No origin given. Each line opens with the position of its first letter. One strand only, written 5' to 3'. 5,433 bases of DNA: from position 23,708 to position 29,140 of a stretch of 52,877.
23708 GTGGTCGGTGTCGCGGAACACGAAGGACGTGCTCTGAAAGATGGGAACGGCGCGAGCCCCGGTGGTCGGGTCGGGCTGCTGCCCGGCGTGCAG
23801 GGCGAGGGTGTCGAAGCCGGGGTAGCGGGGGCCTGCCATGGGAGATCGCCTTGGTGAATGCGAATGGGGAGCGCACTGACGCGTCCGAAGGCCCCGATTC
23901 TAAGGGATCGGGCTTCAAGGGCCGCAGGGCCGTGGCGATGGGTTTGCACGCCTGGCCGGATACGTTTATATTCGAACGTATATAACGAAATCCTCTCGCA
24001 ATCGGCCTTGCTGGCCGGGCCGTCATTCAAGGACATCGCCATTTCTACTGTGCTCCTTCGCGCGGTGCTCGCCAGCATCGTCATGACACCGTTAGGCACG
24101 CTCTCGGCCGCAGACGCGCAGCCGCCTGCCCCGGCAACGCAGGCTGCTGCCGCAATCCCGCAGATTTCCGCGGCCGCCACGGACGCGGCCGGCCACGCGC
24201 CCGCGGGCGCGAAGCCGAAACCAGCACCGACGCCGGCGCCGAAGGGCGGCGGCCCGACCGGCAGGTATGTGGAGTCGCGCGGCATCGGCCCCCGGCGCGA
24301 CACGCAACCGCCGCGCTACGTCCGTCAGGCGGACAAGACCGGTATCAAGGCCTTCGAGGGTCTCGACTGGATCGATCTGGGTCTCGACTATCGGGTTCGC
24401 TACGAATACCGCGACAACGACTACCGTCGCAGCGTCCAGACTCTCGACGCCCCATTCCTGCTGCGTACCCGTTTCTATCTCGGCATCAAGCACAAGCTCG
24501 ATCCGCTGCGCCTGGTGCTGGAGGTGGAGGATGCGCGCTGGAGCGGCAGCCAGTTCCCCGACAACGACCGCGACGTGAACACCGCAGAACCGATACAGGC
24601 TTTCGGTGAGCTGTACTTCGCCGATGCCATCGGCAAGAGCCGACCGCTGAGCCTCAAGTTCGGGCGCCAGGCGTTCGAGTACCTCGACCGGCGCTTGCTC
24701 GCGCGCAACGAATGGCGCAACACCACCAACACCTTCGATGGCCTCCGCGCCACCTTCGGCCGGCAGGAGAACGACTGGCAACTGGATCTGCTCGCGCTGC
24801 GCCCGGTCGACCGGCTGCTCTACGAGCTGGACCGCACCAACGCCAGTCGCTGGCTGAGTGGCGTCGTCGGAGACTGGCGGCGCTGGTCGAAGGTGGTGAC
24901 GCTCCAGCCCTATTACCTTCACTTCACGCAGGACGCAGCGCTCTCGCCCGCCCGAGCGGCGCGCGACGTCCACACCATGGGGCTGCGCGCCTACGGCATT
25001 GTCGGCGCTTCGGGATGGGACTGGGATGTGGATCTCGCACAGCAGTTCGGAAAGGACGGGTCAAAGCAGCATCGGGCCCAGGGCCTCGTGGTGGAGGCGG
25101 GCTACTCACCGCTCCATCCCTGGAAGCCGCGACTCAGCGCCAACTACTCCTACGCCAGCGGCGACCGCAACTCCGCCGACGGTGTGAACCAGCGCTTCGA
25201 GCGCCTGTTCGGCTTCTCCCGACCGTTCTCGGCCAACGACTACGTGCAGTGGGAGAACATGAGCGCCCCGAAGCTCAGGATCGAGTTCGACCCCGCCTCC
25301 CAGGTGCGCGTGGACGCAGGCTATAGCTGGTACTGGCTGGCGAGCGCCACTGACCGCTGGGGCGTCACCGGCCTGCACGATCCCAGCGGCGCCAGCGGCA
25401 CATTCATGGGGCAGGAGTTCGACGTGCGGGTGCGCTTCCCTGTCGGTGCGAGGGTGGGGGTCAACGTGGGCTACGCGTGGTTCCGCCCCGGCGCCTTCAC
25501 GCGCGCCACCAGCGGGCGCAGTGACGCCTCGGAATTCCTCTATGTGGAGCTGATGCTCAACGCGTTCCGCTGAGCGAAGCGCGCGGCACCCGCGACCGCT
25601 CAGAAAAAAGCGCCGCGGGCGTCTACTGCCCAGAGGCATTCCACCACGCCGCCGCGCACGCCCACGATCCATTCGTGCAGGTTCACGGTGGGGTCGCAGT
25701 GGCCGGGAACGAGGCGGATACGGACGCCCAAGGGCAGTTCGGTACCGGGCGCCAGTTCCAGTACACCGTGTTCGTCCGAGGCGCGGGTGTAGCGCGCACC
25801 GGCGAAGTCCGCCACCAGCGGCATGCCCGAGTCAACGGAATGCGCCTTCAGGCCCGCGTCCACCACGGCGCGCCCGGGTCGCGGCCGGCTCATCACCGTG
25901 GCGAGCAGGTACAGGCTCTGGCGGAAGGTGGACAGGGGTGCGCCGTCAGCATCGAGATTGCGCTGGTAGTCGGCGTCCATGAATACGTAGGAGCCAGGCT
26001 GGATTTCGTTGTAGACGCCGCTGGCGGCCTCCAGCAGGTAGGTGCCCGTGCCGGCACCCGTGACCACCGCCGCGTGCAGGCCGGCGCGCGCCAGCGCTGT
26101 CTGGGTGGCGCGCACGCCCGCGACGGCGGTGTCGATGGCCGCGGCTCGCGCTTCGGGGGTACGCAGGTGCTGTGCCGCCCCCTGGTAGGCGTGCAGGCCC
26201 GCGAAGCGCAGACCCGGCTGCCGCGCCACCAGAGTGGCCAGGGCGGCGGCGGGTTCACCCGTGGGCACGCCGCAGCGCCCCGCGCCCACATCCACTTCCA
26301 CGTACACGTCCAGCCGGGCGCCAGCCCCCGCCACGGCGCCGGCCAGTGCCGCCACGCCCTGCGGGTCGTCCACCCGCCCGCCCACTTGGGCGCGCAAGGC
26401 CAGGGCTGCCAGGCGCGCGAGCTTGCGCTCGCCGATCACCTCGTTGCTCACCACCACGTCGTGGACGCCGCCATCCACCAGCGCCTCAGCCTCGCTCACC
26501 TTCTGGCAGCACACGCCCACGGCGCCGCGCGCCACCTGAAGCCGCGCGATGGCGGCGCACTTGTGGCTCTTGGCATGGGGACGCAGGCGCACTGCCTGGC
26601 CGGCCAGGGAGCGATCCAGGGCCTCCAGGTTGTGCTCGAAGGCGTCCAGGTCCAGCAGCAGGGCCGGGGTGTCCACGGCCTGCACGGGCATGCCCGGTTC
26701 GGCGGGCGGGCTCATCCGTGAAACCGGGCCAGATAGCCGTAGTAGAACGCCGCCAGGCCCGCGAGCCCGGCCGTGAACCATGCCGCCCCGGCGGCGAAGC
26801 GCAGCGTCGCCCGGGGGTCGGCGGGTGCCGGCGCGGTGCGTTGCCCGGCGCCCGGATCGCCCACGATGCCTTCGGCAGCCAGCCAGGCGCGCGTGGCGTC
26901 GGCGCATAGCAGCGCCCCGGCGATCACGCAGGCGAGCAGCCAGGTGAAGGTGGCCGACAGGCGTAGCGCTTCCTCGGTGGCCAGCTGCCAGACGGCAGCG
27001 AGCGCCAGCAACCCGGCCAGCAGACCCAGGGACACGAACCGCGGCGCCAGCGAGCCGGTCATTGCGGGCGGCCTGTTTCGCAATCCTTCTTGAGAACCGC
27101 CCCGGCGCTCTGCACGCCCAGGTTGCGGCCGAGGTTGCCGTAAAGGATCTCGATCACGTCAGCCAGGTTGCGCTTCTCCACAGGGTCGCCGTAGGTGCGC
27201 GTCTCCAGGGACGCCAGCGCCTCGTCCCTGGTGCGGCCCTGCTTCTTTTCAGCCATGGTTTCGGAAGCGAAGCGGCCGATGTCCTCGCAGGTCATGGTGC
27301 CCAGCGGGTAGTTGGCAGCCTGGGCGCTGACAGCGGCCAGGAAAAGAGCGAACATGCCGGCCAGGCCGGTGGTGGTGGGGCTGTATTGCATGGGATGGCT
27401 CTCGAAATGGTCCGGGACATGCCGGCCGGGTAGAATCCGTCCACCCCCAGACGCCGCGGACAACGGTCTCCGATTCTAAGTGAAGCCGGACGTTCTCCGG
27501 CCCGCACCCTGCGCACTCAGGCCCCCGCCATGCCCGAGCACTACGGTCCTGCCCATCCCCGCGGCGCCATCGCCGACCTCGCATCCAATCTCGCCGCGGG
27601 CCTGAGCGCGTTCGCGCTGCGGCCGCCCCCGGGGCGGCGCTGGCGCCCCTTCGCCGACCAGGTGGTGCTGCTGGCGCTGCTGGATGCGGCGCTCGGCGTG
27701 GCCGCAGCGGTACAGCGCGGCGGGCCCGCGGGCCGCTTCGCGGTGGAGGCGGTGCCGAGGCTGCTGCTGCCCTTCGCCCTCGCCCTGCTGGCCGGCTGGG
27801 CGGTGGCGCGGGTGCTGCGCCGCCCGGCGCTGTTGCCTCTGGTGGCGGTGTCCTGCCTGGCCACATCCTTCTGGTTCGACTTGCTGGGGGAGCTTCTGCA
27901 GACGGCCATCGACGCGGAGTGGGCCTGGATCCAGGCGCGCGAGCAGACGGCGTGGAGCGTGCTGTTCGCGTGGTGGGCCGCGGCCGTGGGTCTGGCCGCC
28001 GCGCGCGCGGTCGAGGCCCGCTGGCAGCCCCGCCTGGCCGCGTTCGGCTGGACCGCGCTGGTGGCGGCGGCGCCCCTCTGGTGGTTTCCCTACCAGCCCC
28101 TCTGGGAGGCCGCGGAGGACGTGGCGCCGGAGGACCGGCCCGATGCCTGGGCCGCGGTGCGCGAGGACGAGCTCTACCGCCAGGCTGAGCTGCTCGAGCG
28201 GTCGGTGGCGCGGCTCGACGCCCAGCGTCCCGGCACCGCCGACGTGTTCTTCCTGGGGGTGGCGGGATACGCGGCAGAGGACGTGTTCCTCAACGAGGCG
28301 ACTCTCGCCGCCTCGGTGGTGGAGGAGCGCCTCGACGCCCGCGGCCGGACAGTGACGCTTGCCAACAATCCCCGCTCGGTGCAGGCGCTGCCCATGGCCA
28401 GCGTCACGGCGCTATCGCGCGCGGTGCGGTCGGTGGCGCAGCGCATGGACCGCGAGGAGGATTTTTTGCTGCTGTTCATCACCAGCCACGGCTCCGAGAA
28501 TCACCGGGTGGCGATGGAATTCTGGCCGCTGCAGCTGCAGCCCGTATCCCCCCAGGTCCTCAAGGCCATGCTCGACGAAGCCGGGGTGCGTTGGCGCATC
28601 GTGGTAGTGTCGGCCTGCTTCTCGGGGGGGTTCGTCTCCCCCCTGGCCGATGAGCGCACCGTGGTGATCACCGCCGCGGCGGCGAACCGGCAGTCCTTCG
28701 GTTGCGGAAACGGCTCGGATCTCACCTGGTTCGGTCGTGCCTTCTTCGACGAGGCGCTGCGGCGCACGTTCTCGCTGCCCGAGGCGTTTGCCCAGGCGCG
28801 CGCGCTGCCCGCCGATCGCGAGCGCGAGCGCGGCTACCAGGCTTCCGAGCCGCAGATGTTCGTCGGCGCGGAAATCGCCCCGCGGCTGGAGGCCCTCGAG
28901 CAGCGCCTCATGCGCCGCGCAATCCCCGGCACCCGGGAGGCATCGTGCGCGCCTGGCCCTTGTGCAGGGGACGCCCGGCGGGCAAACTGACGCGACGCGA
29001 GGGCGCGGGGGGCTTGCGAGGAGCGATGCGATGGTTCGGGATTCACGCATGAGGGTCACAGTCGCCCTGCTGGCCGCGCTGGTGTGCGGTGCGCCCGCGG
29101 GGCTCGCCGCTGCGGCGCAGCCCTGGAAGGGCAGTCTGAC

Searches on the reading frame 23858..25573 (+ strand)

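Call 65: search_protein_families(library=pfam, proteins=[window:23858-25573:+], max_evalue=0.00001)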
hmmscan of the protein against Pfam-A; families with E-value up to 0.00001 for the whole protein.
window:23858-25573:+ (571 aa): 1 family
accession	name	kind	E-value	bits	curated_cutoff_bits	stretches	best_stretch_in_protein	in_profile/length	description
PF13372.12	Alginate_exp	-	1.8e-99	333.7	25.2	1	171-556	2-389/395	Alginate export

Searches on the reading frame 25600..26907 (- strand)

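Call 65: search_protein_families(library=pfam, proteins=[window:25600-26907:-], max_evalue=0.00001)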
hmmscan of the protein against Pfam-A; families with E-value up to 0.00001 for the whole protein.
window:25600-26907:- (435 aa): 2 families
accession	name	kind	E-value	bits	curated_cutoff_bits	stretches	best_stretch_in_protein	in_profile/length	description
PF01168.26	Ala_racemase_N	-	3.7e-22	79.5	24.1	1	86-311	2-218/220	Alanine racemase, N-terminal domain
PF14031.13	D-ser_dehydrat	-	1.2e-21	77.5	22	1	331-417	1-97/97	Putative serine dehydratase domain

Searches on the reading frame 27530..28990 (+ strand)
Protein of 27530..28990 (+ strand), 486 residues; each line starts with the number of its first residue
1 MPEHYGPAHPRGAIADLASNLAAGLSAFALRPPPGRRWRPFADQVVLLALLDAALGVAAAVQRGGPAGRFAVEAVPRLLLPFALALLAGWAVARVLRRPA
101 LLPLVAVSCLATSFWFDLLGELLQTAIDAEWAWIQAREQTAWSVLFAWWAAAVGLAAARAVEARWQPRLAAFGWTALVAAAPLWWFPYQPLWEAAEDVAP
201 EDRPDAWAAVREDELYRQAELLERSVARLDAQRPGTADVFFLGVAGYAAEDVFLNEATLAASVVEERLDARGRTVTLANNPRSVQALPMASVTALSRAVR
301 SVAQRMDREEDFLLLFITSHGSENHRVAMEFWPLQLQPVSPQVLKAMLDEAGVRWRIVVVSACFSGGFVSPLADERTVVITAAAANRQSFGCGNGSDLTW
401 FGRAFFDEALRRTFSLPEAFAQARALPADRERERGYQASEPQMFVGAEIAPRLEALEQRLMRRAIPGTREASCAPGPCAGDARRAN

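Call 65: search_protein_families(library=pfam, proteins=[window:27530-28990:+], max_evalue=0.00001)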
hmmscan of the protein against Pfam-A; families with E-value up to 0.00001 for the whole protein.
window:27530-28990:+ (486 aa): 1 family
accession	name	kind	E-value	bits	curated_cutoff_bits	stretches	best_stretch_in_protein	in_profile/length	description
PF01650.23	Peptidase_C13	-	2.3e-19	70.4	22.8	1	306-446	104-253/258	Peptidase C13 family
